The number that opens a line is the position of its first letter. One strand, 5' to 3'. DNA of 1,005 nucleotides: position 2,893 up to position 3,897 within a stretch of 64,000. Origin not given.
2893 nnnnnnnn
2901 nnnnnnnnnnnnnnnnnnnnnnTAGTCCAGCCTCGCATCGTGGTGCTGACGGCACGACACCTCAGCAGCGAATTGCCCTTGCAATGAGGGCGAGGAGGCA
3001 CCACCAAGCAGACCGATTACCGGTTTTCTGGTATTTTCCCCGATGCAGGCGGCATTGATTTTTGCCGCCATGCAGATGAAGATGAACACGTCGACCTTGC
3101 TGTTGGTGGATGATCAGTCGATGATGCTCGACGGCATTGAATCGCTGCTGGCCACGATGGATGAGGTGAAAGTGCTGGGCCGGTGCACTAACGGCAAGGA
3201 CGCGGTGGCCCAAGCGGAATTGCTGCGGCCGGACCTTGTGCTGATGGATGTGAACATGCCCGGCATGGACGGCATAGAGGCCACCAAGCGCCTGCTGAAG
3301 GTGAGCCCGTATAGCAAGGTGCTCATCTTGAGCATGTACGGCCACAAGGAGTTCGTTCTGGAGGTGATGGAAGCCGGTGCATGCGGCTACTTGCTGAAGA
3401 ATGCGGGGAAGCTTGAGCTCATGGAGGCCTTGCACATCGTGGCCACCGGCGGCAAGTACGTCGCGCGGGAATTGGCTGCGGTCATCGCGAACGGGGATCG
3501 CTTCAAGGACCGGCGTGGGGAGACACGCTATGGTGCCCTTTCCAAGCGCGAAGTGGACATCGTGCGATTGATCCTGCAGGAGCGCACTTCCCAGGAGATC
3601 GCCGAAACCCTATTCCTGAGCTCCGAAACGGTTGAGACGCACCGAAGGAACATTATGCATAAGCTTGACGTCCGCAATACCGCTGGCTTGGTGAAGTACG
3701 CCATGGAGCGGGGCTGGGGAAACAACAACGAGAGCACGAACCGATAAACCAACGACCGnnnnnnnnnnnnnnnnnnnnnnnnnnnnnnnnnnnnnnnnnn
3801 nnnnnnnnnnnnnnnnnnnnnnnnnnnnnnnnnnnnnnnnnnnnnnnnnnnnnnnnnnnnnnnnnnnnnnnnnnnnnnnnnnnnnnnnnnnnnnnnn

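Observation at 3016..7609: Duplicated NarL-type 7-2-7 box links a TCS operon to the giant FG-GAP adhesin gene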

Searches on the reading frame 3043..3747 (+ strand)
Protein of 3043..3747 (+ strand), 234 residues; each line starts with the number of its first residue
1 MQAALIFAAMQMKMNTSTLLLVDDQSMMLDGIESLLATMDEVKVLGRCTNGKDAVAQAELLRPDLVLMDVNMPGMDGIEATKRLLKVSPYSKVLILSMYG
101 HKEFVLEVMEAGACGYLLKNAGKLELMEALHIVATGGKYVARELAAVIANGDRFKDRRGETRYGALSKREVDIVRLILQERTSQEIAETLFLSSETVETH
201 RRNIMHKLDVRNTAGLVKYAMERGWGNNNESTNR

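Call 6: search_protein_families(library=pfam, proteins=[window:3043-3747:+])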
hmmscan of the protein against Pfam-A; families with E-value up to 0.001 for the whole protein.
window:3043-3747:+ (234 aa): 2 families
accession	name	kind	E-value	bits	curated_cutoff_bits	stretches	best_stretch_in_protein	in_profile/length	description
PF00072.30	Response_reg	-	3.4e-25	88.8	30.2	1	20-130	2-110/111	Response regulator receiver domain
PF00196.25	GerE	-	1.7e-16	60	23.5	1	166-220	3-57/57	Bacterial regulatory proteins, luxR family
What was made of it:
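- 3070..3747 (+): NarL/FixJ-family response regulator (REC + GerE HTH), 225 aa. Pfam (call 6).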

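Call 13: find_encoding_contigs(protein=window:3043-3747:+, flank=10000, max_places=10)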
Protein window:3043-3747:+ (234 aa): no gene with exactly this product is on record in the collection.

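Call 23: find_homologous_proteins(query=window:3082-3747:+, max_evalue=1e-40)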
Query window:3082-3747:+ (221 aa): 556 proteins with E <= 1e-40 among 2755 candidates; the best 120 are listed.
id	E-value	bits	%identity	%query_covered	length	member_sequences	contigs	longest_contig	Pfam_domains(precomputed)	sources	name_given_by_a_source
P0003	1.8e-137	473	100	100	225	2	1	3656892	PF00196.26,PF00072.31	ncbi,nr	ncbi:MAG: response regulator transcription factor [Flavobacteriales bacterium]|nr:response regulator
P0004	6.1e-136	469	100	100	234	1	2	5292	PF00196.26,PF00072.31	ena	-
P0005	1.9e-135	467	99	100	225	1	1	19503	PF00196.26,PF00072.31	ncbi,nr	ncbi:MAG: response regulator transcription factor [Flavobacteriales bacterium]|nr:response regulator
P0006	2.0e-135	467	99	100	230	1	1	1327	PF00196.26,PF00072.31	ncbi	-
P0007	2.2e-135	467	99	100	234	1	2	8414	PF00196.26,PF00072.31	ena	-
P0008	2.3e-135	467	99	100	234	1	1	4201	PF00196.26,PF00072.31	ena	-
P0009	8.1e-135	465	99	100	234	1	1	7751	PF00196.26,PF00072.31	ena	-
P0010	2.2e-122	424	93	97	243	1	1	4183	PF00196.26,PF00072.31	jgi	jgi:DNA-binding NarL/FixJ family response regulator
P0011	1.4e-114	399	87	97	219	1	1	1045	PF00196.26,PF00072.31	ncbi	-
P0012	2.2e-99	349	78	95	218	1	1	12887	PF00196.26,PF00072.31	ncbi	-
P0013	9.3e-99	347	78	95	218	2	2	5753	PF00196.26,PF00072.31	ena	-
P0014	1.6e-95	337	75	96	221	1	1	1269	PF00196.26,PF00072.31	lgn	-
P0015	1.3e-94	334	71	97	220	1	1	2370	PF00196.26,PF00072.31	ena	-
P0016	2.6e-94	333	73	97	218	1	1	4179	PF00196.26,PF00072.31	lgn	-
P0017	4.4e-94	332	73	95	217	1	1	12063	PF00196.26,PF00072.31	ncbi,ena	-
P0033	4.7e-91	322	69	95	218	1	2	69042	PF00196.26,PF00072.31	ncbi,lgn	-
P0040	4.3e-90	319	68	95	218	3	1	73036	PF00196.26,PF00072.31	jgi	jgi:DNA-binding NarL/FixJ family response regulator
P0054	3.2e-86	306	67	96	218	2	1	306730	PF00196.26,PF00072.31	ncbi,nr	ncbi:MAG: response regulator transcription factor [Flavobacteriales bacterium]|nr:response regulator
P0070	6.0e-84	299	66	95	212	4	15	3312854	PF00196.26,PF00072.31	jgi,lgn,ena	jgi:DNA-binding NarL/FixJ family response regulator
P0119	2.2e-79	284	63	95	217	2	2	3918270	PF00196.26,PF00072.31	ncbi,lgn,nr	ncbi:MAG: response regulator transcription factor [Flavobacteriales bacterium]|nr:MAG: response regu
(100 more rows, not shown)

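Call 25: find_encoding_contigs(protein=P0012, flank=10000, max_places=2)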
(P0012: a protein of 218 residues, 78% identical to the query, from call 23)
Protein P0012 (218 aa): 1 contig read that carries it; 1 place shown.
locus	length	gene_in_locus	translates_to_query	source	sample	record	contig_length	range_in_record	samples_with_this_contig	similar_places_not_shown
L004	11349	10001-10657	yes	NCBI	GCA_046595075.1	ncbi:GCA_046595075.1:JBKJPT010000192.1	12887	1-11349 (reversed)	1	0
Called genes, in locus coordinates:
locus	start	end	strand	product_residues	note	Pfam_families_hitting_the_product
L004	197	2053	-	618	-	PF13360:PQQ_2 (weak)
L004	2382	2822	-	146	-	PF00313:CSD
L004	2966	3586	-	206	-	PF08889:WbqC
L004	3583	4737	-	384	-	PF01637:ATPase_2, PF13173:AAA_14 (faint), PF13401:AAA_22 (weak)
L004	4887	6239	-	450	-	PF10396:TrmE_N, PF12631:MnmE_helical, PF01926:MMR_HSR1, PF02421:FeoB_N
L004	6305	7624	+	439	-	PF07992:Pyr_redox_2, PF01266:DAO (faint), PF13450:NAD_binding_8 (faint), PF00070:Pyr_redox (weak), PF22366:NDH2_C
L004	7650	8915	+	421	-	PF05977:MFS_3 (weak), PF07690:MFS_1, PF13347:MFS_2 (weak), PF00083:Sugar_tr, PF06609:TRI12 (weak), PF12832:MFS_1_like, PF07690:MFS_1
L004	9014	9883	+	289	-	PF02629:CoA_binding, PF13380:CoA_binding_2 (weak), PF13607:Succ_CoA_lig, PF00549:Ligase_CoA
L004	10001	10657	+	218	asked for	PF00072:Response_reg, PF00196:GerE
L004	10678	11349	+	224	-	?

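Call 26: find_encoding_contigs(protein=P0033, flank=10000, max_places=2)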
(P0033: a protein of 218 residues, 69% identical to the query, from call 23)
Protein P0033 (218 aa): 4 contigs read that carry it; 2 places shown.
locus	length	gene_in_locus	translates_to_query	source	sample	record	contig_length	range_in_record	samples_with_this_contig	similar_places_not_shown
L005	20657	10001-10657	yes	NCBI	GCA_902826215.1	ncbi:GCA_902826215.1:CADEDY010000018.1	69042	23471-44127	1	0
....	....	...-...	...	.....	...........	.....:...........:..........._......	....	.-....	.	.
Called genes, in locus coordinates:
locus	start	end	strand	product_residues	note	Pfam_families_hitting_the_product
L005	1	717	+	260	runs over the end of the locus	PF17185:NlpE_C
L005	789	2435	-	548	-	PF13570:Beta-prop_ACSF4 (faint), PF13360:PQQ_2, PF25293:Beta-prop_EMC1_N (faint)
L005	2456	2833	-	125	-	-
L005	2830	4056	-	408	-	-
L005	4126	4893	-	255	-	PF13568:OMP_b-brl_2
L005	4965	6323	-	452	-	PF10396:TrmE_N, PF12631:MnmE_helical, PF00350:Dynamin_N (faint), PF01926:MMR_HSR1, PF02421:FeoB_N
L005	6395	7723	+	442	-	PF01266:DAO (faint), PF07992:Pyr_redox_2, PF13450:NAD_binding_8 (faint), PF00070:Pyr_redox (weak), PF22366:NDH2_C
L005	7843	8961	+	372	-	PF00083:Sugar_tr, PF05977:MFS_3, PF07690:MFS_1, PF12832:MFS_1_like, PF13347:MFS_2 (weak), PF07690:MFS_1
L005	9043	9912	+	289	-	PF02629:CoA_binding, PF13380:CoA_binding_2 (weak), PF13607:Succ_CoA_lig, PF00549:Ligase_CoA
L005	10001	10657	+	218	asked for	PF00072:Response_reg, PF00196:GerE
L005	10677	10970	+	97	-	-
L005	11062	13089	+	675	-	PF13424:TPR_12 (faint), PF07730:HisKA_3, PF13581:HATPase_c_2 (weak), PF02518:HATPase_c, PF13589:HATPase_c_3 (faint)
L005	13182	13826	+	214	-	-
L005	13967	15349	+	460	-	PF18962:Por_Secre_tail (weak)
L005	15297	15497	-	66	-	-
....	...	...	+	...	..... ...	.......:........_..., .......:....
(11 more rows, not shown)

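Call 27: find_encoding_contigs(protein=P0054, flank=10000, max_places=2)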
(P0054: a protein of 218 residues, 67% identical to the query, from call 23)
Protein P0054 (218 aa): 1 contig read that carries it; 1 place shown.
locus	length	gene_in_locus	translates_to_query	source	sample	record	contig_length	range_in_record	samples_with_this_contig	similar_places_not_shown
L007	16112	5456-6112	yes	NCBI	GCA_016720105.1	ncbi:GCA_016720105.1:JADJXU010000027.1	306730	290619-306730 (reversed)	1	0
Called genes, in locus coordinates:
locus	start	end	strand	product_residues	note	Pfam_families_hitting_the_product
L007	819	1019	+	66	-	PF18024:HTH_50, PF02954:HTH_8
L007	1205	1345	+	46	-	-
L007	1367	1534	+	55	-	-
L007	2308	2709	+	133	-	PF13174:TPR_6 (weak)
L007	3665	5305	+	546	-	PF00118:Cpn60_TCP1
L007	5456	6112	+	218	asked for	PF00072:Response_reg, PF00196:GerE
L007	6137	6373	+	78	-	-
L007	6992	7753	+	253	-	-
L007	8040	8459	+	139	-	-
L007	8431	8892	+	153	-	PF13424:TPR_12 (faint)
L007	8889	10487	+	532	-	PF13374:TPR_10 (faint), PF07730:HisKA_3, PF02518:HATPase_c, PF07719:TPR_2 (faint), PF13176:TPR_7 (faint), PF13424:TPR_12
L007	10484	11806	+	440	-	PF13424:TPR_12, PF07730:HisKA_3, PF02518:HATPase_c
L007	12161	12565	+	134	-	-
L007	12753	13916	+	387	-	-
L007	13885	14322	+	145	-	-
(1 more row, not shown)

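Call 48: find_related_loci(query=A2, collection=metagenome_contigs, flank=8000)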
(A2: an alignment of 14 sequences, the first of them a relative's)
Query A2 (225 aa) in metagenome_contigs; peptide patterns used: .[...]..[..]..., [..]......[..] (x = any residue, [..] = any of these).
600 stretches matched a pattern (row limit reached: there are more); 572 encode a relative of the query (tblastn E <= 1e-3); the best 80 are kept; 80 distinct loci.
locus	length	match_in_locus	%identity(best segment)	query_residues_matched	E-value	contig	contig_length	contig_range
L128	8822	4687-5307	39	5-213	2e-44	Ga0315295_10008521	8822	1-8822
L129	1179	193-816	39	10-215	7e-46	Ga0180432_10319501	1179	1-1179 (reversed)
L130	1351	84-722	37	4-215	9e-46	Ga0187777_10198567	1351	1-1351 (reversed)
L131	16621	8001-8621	38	10-215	6e-44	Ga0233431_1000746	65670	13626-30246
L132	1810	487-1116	39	10-216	2e-44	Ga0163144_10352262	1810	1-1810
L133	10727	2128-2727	38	10-215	2e-43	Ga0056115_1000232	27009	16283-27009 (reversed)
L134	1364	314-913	39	10-215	8e-45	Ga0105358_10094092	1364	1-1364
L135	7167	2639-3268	41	6-216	3e-43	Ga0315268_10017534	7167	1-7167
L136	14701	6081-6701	37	4-212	5e-43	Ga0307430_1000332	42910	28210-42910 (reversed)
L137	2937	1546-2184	39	5-221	3e-43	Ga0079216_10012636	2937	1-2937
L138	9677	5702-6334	40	5-214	1e-42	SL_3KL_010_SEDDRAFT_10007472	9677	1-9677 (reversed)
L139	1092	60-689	39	6-215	1e-44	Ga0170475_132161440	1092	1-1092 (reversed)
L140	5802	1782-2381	37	10-215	4e-42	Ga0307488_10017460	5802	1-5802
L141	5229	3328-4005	40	5-215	2e-42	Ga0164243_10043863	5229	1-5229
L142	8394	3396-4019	39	4-213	4e-42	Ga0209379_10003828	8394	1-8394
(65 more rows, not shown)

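Call 50: find_encoding_contigs(protein=P0070, flank=10000, max_places=1)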
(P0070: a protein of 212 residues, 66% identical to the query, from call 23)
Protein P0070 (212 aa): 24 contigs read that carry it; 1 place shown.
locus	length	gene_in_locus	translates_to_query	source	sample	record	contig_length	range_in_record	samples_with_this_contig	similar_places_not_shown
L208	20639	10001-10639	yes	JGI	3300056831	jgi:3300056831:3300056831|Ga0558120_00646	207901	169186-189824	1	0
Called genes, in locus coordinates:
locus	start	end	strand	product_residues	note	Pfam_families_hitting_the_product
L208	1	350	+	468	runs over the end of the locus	PF00034:Cytochrom_C (faint), PF06537:DHOR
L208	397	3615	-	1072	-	PF07719:TPR_2 (faint), PF13374:TPR_10 (faint), PF13424:TPR_12 (weak), PF12770:CHAT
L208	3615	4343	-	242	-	PF13432:TPR_16 (weak)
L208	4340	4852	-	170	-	PF04542:Sigma70_r2 (weak), PF04545:Sigma70_r4 (weak)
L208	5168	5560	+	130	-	PF00196:GerE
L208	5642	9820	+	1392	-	PF04151:PPC (weak), PF18962:Por_Secre_tail (weak)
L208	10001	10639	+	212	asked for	PF00072:Response_reg, PF00196:GerE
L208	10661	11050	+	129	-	-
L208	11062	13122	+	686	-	PF07719:TPR_2 (faint), PF13424:TPR_12 (weak), PF07730:HisKA_3, PF02518:HATPase_c, PF13581:HATPase_c_2 (faint)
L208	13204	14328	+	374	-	PF03279:Lip_A_acyltrans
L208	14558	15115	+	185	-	PF00487:FA_desaturase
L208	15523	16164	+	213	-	PF00005:ABC_tran, PF13304:AAA_21, PF13732:DrrA1-3_C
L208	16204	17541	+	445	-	PF01061:ABC2_membrane (faint), PF12698:ABC2_membrane_3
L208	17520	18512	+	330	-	PF02541:Ppx-GppA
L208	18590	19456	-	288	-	PF18962:Por_Secre_tail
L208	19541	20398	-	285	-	-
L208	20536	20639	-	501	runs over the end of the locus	PF00324:AA_permease, PF13520:AA_permease_2, PF13906:AA_permease_C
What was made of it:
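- One locus (L208) has an ECF-type sigma gene about 5 kb upstream (call 50).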

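Call 51: find_encoding_contigs(protein=P0119, flank=10000, max_places=1)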
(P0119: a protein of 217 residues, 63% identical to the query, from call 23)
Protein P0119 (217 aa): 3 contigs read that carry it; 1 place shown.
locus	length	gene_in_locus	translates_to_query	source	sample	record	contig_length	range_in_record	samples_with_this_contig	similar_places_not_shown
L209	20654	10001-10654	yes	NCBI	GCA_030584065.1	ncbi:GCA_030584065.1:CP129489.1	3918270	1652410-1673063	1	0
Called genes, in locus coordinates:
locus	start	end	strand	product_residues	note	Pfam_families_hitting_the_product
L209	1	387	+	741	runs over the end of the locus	PF07676:PD40 (weak), PF18911:PKD_4 (weak), PF00801:PKD (weak), PF18911:PKD_4, PF00691:OmpA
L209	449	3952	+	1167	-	PF25778:DUF7948, PF00801:PKD, PF18911:PKD_4, PF19081:Ig_7 (faint), PF13585:CHU_C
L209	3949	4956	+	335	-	PF11751:PorP_SprF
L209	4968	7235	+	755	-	PF07719:TPR_2 (faint), PF13428:TPR_14 (faint), PF07676:PD40 (faint), PF07610:DUF1573, PF22544:HYDIN_VesB_CFA65-like_Ig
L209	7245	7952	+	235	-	PF03575:Peptidase_S51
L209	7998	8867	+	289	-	PF00924:MS_channel_2nd, PF21082:MS_channel_3rd (faint)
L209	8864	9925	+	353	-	PF01544:CorA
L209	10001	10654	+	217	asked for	PF00072:Response_reg, PF00196:GerE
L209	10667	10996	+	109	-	-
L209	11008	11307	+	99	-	-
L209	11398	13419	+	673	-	PF13424:TPR_12 (weak), PF00515:TPR_1 (faint), PF13424:TPR_12 (weak), PF07730:HisKA_3, PF02518:HATPase_c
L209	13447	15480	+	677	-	PF13424:TPR_12 (faint), PF13428:TPR_14 (faint), PF07719:TPR_2 (faint), PF07730:HisKA_3, PF02518:HATPase_c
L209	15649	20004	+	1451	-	PF01839:FG-GAP, PF01839:FG-GAP, PF01839:FG-GAP, PF01839:FG-GAP, PF01839:FG-GAP, PF01839:FG-GAP, PF01839:FG-GAP, PF01839:FG-GAP, +15 more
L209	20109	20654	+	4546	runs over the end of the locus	PF11617:Cu-binding_MopE, PF13385:Laminin_G_3, PF11617:Cu-binding_MopE, PF13620:CarboxypepD_reg (weak)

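Call 52: find_encoding_contigs(protein=P0040, flank=10000, max_places=1)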
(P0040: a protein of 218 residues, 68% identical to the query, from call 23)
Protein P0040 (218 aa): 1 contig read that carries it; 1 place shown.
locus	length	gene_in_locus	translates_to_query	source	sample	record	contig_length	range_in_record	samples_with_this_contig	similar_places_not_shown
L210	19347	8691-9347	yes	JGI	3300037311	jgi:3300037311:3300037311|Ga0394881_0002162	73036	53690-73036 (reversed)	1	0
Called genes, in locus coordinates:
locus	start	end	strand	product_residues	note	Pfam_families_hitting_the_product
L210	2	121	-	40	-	?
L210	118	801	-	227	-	PF08889:WbqC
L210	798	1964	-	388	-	PF01637:ATPase_2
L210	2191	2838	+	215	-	PF04170:NlpE, PF17185:NlpE_C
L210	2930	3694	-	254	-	PF13568:OMP_b-brl_2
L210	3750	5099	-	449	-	PF10396:TrmE_N, PF12631:MnmE_helical, PF01926:MMR_HSR1, PF02421:FeoB_N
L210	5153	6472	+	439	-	PF01134:GIDA (faint), PF01266:DAO (faint), PF07992:Pyr_redox_2, PF13450:NAD_binding_8 (faint), PF00070:Pyr_redox (weak), PF22366:NDH2_C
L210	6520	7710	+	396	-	PF06779:MFS_4 (weak), PF07690:MFS_1, PF12832:MFS_1_like, PF00083:Sugar_tr, PF05977:MFS_3, PF03209:PUCC (weak), PF12832:MFS_1_like, PF07690:MFS_1, +2 more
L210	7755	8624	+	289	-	PF02629:CoA_binding, PF13380:CoA_binding_2 (weak), PF13607:Succ_CoA_lig, PF00549:Ligase_CoA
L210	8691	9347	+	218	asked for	PF00072:Response_reg, PF00196:GerE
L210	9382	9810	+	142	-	-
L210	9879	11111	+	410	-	-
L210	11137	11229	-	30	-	-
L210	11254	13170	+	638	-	PF13424:TPR_12 (faint), PF07719:TPR_2 (faint), PF07730:HisKA_3, PF02518:HATPase_c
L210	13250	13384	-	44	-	-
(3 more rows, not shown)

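Call 62: search_solved_structures(query=window:3070-3747:+, max_evalue=1e-10)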
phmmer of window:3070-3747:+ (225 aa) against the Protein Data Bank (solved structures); distinct sequences matched with E-value up to 1e-10: 46.
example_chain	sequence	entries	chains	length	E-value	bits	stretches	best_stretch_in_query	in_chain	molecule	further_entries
5hev_A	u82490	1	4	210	3.5e-36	128.1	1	10-215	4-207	Response regulator protein VraR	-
1a04_A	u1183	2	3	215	2.8e-34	121.9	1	7-204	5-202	NITRATE/NITRITE RESPONSE REGULATOR PROTEIN NARL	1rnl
7ve6_A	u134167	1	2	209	2.8e-33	118.6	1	9-213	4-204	Response regulator protein VraR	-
4gvp_A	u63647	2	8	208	3.1e-33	118.5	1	9-213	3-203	Response regulator protein vraR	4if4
4ldz_A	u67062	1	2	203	2.1e-26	96.2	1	9-216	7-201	Transcriptional regulatory protein DesR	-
5f64_A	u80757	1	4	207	1.4e-25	93.5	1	7-212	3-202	Positive transcription regulator EvgA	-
8zwn_A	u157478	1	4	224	3e-25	92.4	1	10-212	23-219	DNA-binding transcriptional activator EvgA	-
4yn8_A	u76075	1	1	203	5.3e-24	88.4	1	9-210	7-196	Response regulator ChrA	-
3c3w_A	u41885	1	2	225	1.7e-21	80.2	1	10-208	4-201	TWO COMPONENT TRANSCRIPTIONAL REGULATORY PROTEIN DEVR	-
4zmr_A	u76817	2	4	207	3.1e-21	79.3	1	10-216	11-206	Response regulator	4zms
4hye_A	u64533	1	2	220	4.2e-21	78.9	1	10-216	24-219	Response regulator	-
6er7_A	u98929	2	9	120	6.9e-20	74.9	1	10-121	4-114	120aa long hypothetical chemotaxis protein (CheY)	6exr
4iga_A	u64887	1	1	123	1.4e-19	74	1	10-124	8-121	Chemotaxis protein CheY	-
1tmy_A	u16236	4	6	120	1.4e-19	73.9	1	10-124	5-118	CHEY PROTEIN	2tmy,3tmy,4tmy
1u0s_Y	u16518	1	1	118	1.8e-19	73.5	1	10-124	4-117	Chemotaxis protein cheY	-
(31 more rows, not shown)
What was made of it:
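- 3070..3747 (+): Closest solved structures are VraR and NarL (call 62).
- On NarL/FixJ (LuxR-type) response regulators: There are full-length matches to VraR (3.5e-36) and NarL (2.8e-34) structures (call 62).
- Its closest solved relatives are VraR and NarL (call 62).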
